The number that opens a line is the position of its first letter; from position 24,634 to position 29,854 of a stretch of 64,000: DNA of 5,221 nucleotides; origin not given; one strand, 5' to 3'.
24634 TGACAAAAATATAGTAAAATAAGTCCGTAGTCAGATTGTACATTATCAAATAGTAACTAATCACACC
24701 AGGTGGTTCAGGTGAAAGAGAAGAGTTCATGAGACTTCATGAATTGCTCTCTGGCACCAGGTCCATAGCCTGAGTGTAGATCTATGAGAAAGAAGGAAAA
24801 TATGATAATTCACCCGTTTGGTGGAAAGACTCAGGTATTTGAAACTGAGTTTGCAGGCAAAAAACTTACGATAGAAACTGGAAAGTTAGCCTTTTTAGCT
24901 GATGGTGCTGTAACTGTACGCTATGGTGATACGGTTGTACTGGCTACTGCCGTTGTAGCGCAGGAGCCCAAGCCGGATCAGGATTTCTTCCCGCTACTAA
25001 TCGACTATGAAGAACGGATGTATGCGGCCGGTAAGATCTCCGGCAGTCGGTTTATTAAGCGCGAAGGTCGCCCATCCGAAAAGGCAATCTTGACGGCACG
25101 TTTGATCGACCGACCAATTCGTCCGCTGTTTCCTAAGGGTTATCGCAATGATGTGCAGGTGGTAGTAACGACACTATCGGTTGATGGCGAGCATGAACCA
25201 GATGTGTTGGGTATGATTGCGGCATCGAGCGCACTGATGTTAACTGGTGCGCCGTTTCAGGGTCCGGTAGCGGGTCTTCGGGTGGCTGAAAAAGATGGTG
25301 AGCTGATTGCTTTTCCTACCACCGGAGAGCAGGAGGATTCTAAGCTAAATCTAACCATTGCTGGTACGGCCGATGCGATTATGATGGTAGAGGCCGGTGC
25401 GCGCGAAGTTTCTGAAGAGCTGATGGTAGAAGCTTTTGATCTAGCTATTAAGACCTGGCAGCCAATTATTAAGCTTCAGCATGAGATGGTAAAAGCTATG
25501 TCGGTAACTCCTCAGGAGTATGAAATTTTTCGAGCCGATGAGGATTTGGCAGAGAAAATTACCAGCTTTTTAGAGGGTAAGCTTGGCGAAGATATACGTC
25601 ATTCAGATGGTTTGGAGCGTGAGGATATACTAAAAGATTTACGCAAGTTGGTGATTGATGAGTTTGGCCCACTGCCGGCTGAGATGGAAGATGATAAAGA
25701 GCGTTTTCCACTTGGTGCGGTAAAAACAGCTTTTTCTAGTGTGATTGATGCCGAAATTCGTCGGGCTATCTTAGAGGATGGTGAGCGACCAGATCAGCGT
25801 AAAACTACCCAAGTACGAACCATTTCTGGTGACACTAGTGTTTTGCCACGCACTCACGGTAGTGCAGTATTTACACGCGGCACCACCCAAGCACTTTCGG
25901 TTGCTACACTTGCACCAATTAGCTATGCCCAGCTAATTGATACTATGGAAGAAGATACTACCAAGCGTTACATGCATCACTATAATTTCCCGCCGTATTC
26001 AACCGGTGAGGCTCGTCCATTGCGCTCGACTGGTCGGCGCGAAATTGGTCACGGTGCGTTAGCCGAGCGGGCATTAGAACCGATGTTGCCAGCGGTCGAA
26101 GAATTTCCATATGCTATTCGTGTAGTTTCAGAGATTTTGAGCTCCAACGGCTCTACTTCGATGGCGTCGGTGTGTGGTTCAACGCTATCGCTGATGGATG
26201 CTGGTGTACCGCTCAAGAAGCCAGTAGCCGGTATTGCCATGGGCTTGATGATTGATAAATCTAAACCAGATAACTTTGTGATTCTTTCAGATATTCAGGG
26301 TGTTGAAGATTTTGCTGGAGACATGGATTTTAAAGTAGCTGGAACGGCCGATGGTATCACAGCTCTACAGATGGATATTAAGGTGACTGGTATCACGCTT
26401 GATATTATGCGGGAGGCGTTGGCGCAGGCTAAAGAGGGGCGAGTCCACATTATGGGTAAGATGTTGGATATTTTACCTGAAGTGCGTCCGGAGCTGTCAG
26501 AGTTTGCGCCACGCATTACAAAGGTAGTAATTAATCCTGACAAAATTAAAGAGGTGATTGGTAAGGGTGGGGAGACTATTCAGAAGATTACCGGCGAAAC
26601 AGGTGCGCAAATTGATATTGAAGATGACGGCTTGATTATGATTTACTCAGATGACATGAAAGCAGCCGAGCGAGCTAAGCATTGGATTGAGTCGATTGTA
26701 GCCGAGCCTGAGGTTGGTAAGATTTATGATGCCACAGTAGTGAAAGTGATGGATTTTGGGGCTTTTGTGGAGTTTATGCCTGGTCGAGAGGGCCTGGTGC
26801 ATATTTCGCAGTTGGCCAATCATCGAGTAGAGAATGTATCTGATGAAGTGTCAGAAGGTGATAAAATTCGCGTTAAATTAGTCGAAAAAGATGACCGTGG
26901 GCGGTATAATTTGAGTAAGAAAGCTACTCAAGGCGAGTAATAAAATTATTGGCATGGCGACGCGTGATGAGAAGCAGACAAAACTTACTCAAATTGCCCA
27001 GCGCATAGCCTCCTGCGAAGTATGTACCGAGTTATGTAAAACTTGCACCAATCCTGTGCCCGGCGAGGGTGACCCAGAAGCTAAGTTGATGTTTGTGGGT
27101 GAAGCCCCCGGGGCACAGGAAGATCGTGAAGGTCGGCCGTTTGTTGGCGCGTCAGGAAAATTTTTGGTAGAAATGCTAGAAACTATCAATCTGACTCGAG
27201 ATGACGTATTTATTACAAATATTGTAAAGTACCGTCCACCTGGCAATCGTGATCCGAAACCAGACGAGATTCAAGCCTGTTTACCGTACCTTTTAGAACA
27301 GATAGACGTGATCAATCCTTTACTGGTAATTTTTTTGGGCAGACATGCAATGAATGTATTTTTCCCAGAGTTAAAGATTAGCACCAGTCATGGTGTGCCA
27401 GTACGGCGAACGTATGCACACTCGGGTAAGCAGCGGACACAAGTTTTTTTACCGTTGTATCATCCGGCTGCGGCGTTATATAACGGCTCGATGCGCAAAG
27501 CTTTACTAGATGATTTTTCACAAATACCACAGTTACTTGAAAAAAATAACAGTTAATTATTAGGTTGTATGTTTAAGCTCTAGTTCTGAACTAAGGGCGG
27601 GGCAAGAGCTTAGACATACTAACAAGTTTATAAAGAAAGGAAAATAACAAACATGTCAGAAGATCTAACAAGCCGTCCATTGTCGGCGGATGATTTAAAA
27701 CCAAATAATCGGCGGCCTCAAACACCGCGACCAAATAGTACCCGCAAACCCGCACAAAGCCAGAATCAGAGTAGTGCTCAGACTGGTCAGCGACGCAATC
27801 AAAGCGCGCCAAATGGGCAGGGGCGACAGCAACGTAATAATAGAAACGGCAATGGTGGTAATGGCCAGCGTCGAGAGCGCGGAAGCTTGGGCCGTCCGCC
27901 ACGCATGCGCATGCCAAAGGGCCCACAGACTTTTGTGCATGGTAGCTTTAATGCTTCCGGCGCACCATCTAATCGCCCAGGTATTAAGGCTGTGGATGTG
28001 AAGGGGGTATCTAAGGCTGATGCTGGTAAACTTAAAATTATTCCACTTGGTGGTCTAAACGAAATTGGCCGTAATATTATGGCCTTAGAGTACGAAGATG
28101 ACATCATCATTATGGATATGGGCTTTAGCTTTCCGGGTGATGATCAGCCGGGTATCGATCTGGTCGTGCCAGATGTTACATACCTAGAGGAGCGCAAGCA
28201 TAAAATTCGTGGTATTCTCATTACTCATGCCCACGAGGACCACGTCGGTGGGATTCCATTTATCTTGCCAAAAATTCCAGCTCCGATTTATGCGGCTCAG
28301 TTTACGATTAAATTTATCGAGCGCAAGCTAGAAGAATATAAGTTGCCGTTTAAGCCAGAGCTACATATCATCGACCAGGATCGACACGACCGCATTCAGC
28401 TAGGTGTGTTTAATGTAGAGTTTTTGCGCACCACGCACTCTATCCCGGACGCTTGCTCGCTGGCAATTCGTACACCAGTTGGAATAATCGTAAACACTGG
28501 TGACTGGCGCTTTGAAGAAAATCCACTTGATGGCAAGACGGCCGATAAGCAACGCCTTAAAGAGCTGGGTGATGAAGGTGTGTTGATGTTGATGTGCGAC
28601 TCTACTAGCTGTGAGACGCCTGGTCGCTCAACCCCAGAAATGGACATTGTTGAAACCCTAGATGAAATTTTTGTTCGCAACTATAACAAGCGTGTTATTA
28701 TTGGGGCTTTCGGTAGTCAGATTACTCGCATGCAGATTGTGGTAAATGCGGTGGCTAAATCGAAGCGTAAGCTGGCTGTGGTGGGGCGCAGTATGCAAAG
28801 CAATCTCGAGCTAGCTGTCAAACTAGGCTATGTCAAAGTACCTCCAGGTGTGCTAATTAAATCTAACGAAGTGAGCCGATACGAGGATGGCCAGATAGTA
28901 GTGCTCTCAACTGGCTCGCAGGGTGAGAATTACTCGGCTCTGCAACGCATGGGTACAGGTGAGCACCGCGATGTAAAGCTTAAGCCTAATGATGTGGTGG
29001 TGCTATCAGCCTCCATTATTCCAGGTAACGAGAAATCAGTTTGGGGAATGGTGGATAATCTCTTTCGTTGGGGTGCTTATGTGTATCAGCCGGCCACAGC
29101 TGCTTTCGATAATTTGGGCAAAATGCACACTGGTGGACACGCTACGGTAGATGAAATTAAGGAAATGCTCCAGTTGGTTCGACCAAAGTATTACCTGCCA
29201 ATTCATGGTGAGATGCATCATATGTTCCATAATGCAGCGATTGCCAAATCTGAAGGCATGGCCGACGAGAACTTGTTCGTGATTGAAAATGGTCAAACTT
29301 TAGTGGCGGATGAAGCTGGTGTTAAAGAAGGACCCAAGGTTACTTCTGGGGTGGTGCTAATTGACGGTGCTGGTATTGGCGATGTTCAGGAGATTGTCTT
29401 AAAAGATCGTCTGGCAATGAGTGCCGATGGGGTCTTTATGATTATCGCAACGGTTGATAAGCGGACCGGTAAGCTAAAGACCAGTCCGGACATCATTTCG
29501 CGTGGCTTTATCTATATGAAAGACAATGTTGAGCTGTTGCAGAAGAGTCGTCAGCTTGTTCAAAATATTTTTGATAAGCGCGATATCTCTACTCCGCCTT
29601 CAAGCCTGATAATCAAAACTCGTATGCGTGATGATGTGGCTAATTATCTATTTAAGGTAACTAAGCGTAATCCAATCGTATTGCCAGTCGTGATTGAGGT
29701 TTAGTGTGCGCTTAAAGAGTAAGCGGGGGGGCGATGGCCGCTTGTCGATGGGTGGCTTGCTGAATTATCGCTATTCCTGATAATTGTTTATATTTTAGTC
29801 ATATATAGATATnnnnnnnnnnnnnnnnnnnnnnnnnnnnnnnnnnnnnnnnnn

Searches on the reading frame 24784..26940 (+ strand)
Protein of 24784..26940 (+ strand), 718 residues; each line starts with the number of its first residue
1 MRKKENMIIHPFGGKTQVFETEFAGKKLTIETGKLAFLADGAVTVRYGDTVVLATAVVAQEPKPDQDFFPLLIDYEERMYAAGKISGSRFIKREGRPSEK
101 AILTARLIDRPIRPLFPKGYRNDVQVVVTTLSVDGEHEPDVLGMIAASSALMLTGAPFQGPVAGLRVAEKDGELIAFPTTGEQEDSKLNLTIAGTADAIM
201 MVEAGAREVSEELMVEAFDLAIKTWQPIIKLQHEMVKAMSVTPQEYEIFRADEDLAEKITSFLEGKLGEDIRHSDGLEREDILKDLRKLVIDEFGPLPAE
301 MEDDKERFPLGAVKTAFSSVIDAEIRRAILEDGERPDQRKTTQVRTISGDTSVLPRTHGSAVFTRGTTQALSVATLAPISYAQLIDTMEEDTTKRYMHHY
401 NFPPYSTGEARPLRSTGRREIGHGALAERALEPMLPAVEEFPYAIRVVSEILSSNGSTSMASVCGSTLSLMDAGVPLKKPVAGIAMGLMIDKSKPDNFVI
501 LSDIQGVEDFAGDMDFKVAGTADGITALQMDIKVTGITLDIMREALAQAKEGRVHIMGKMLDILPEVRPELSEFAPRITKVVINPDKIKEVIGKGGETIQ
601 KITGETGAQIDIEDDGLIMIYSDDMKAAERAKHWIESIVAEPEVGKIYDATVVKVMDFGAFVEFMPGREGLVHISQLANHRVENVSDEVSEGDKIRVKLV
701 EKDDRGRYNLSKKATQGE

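Call 21: search_protein_families(library=pfam, proteins=[window:24784-26940:+], max_evalue=0.001)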
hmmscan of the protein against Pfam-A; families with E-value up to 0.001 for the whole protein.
window:24784-26940:+ (718 aa): 6 families
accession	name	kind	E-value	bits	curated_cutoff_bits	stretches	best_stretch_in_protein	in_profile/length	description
PF01138.27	RNase_PH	-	7e-56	188.6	25.5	2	26-157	3-130/130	3' exoribonuclease family, domain 1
PF00575.29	S1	-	1e-17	64.7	22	1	641-712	1-73/74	S1 RNA binding domain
PF03725.20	RNase_PH_C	-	4.9e-16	58.9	20.8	2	160-223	1-66/67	3' exoribonuclease family, domain 2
PF00013.35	KH_1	-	4e-11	43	21.5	1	579-636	2-65/66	KH domain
PF07650.23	KH_2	-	0.00018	21.7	22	1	577-613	25-61/78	KH domain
PF03726.19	PNPase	-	0.00028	21.7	24.6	1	255-340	2-81/81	Polyribonucleotide nucleotidyltransferase, RNA binding domain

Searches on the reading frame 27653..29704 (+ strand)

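Call 21: search_protein_families(library=pfam, proteins=[window:27653-29704:+], max_evalue=0.001)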
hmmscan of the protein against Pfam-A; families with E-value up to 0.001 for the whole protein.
window:27653-29704:+ (683 aa): 5 families
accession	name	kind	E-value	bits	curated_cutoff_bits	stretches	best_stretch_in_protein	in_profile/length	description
PF22505.1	RNase_J_b_CASP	-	1.2e-43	148.3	27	1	346-470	2-126/126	Ribonuclease J, beta-CASP domain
PF17770.6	RNase_J_C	-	1.6e-24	87.2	23.8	1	582-683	1-102/102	Ribonuclease J C-terminal domain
PF12706.13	Lactamase_B_2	-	1.8e-10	41.2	27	1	180-282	24-140/200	Beta-lactamase superfamily domain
PF00753.33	Lactamase_B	-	7.9e-10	39.4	22.7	1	140-287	6-152/196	Metallo-beta-lactamase superfamily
PF07521.17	RMMBL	-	2.4e-05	24.7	21.6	1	493-524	14-45/63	Zn-dependent metallo-hydrolase RNA specificity domain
